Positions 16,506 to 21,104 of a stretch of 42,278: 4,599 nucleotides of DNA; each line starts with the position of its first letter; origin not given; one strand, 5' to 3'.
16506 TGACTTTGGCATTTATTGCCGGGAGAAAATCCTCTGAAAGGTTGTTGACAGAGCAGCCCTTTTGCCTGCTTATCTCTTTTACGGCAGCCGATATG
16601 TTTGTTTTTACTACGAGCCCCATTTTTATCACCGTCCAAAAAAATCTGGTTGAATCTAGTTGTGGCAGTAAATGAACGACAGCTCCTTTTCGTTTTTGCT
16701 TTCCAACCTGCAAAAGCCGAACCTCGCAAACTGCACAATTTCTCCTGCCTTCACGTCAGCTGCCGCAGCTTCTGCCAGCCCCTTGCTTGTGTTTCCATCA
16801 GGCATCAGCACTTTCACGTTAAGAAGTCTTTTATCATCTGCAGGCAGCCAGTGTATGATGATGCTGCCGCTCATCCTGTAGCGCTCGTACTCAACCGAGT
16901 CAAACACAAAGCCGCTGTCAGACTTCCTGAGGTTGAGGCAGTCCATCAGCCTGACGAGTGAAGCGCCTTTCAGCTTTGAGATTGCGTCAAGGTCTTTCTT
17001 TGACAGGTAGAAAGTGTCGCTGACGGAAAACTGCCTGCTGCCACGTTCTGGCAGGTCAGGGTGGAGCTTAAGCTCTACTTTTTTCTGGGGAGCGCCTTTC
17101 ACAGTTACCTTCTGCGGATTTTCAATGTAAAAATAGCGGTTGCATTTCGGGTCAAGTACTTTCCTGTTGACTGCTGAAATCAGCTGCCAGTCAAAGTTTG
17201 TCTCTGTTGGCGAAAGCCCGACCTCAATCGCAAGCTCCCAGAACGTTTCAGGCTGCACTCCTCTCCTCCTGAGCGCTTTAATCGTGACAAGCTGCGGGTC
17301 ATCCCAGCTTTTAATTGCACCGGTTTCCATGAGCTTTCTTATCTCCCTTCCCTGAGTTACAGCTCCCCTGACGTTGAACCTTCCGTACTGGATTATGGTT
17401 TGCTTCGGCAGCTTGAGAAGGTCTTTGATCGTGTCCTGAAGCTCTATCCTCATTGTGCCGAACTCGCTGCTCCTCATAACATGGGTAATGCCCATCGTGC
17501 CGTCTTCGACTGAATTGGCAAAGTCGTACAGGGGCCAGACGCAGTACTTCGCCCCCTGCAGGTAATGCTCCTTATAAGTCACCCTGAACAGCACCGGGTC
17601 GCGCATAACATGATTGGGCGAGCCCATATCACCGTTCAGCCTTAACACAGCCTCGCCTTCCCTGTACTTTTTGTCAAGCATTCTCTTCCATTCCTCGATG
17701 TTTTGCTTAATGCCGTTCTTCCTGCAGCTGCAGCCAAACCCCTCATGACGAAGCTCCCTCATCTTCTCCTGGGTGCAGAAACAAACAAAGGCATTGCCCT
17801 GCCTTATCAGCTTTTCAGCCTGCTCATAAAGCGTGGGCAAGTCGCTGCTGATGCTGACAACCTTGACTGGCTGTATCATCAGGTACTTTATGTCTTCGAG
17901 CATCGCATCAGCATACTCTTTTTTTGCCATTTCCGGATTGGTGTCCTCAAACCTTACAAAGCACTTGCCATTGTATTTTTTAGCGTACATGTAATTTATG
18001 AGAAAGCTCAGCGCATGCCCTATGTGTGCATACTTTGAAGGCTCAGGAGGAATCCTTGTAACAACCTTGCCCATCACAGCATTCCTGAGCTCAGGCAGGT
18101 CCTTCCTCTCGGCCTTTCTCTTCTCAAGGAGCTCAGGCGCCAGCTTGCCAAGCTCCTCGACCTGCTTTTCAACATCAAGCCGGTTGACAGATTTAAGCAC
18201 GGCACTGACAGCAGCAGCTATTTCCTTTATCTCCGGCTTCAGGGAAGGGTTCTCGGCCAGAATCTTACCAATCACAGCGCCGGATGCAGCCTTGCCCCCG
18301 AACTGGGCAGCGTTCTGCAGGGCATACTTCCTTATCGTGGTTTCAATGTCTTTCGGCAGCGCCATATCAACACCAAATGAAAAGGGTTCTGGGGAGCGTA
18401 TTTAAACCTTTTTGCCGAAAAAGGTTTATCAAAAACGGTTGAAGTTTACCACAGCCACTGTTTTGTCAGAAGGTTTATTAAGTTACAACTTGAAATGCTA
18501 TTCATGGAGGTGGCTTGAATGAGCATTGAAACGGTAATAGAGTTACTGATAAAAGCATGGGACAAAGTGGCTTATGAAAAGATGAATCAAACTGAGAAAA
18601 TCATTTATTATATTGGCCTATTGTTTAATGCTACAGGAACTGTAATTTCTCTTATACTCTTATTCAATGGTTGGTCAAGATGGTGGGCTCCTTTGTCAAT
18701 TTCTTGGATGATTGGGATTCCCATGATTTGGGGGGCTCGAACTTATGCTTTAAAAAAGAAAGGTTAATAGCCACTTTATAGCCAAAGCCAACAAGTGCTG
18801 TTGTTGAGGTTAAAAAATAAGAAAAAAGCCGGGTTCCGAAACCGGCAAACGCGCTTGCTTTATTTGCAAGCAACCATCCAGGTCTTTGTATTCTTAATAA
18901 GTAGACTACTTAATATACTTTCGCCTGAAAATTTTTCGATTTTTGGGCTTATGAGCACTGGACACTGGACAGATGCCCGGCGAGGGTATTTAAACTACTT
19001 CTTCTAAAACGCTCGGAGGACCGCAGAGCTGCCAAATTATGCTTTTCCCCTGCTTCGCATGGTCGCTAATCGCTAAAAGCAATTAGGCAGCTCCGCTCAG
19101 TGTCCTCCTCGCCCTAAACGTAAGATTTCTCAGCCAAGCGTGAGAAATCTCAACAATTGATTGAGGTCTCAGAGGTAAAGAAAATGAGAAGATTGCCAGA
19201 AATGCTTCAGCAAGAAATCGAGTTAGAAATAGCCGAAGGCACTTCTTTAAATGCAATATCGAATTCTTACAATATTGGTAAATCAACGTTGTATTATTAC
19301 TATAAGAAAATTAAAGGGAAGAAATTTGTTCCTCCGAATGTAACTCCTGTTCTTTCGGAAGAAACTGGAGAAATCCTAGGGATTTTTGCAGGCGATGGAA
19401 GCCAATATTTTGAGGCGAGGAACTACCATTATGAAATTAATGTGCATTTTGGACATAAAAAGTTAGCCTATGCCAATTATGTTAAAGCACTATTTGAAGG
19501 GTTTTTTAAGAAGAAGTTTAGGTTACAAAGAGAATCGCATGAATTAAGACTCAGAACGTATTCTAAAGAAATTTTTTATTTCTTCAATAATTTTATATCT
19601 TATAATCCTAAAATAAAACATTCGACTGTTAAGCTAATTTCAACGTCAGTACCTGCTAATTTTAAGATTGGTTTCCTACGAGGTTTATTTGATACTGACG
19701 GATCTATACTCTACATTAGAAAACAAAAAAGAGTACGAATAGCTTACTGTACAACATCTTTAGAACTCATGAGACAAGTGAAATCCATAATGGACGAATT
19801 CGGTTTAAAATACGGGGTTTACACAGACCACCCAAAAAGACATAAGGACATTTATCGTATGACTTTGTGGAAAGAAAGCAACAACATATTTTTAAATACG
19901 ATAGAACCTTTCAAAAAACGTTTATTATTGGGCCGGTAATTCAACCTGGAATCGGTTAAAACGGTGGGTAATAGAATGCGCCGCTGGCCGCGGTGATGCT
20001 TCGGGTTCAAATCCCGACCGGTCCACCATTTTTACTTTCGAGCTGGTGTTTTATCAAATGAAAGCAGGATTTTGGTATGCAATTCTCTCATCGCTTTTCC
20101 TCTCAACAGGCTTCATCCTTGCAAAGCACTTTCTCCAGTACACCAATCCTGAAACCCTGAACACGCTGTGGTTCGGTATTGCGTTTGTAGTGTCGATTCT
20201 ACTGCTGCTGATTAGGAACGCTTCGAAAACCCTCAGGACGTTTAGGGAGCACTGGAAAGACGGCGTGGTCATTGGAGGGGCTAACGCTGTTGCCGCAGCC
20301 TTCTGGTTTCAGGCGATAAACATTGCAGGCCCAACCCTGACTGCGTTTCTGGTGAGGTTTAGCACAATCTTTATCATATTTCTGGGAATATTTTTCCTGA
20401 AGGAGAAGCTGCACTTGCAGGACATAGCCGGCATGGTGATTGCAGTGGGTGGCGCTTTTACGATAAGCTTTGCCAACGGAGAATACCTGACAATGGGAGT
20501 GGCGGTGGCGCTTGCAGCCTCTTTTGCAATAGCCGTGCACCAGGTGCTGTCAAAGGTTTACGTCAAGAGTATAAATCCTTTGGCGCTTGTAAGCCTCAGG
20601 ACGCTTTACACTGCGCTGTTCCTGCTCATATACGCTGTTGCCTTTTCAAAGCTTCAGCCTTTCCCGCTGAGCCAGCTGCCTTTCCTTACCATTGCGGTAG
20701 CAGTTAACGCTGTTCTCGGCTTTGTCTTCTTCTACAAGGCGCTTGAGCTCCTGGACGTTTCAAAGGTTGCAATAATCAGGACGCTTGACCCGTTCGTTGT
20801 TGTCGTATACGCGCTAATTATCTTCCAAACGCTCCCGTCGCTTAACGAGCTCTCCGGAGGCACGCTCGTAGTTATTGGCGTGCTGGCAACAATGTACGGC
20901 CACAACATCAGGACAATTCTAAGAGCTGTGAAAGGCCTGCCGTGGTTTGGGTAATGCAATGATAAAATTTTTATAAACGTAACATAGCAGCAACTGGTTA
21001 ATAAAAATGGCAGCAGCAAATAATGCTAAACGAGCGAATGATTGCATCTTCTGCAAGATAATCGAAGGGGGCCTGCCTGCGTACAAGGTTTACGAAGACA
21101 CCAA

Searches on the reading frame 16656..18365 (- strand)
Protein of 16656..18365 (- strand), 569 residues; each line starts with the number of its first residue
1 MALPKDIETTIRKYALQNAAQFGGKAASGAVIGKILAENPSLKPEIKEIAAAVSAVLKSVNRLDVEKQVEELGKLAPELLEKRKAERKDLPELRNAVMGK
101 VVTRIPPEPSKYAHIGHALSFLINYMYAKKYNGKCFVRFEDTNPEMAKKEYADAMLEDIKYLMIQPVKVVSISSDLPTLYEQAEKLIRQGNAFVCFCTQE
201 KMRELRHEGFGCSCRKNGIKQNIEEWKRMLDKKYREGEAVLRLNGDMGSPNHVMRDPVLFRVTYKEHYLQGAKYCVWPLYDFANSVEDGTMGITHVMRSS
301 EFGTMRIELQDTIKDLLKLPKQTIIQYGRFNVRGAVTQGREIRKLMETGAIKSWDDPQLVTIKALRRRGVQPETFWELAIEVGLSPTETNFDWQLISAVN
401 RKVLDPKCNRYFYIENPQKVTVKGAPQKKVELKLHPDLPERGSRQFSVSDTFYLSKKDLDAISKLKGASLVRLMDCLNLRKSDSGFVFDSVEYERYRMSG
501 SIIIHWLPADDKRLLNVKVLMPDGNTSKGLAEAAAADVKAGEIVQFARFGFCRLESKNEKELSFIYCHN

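Call 8: search_protein_families(library=pfam, proteins=[window:16656-18365:-], max_evalue=0.001)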
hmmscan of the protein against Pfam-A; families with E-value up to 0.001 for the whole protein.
window:16656-18365:- (569 aa): 3 families
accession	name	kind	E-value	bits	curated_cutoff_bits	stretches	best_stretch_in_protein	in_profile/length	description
PF00749.27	tRNA-synt_1c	-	5.3e-77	259.3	23.4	1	100-405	1-313/314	tRNA synthetases class I (E and Q), catalytic domain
PF03950.23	tRNA-synt_1c_C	-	6.8e-13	49.1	23.9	1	408-480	1-72/91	tRNA synthetases class I (E and Q), anti-codon binding domain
PF20974.2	tRNA-synt_1c_C2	-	1.4e-08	35.7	23.9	1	503-554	1-68/69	tRNA synthetases class I (E and Q), anti-codon binding domain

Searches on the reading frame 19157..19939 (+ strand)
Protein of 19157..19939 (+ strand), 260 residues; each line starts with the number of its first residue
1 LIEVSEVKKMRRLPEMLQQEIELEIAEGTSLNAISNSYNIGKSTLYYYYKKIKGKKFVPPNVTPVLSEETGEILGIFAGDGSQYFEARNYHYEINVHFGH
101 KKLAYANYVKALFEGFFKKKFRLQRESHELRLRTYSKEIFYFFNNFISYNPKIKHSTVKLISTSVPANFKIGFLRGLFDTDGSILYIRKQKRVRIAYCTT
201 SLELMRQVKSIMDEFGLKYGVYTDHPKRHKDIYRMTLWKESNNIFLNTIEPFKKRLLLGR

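Call 8: search_protein_families(library=pfam, proteins=[window:19157-19939:+], max_evalue=0.001)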
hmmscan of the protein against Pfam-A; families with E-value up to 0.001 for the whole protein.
window:19157-19939:+ (260 aa): 3 families
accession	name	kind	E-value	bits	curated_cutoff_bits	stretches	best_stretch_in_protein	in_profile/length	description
PF14528.11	LAGLIDADG_3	-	5.6e-16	59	22.5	1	169-247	2-79/82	LAGLIDADG-like domain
PF03161.18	LAGLIDADG_2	-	0.00016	22.1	25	1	73-245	4-168/168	LAGLIDADG DNA endonuclease family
PF14527.11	LAGLIDADG_WhiA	-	0.00021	21.8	23.2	0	172-224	3-53/93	WhiA LAGLIDADG-like domain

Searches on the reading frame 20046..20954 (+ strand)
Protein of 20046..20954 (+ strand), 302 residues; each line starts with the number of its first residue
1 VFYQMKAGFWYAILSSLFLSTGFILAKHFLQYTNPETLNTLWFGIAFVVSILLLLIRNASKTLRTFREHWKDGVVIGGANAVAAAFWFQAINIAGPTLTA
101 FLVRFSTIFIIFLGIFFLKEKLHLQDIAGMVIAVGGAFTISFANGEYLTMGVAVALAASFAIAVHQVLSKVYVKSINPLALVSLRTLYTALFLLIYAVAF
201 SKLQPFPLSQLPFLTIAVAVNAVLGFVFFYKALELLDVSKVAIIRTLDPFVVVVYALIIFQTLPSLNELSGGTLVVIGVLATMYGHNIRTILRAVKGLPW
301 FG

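Call 8: search_protein_families(library=pfam, proteins=[window:20046-20954:+], max_evalue=0.001)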
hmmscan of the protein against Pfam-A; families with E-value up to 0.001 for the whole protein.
window:20046-20954:+ (302 aa): 2 families
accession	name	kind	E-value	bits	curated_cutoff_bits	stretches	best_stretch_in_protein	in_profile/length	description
PF00892.27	EamA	-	1.5e-35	122.8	28.2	2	150-282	2-133/135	EamA-like transporter family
PF03151.22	TPT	-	0.00025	21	30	0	23-280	18-288/291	Triose-phosphate Transporter family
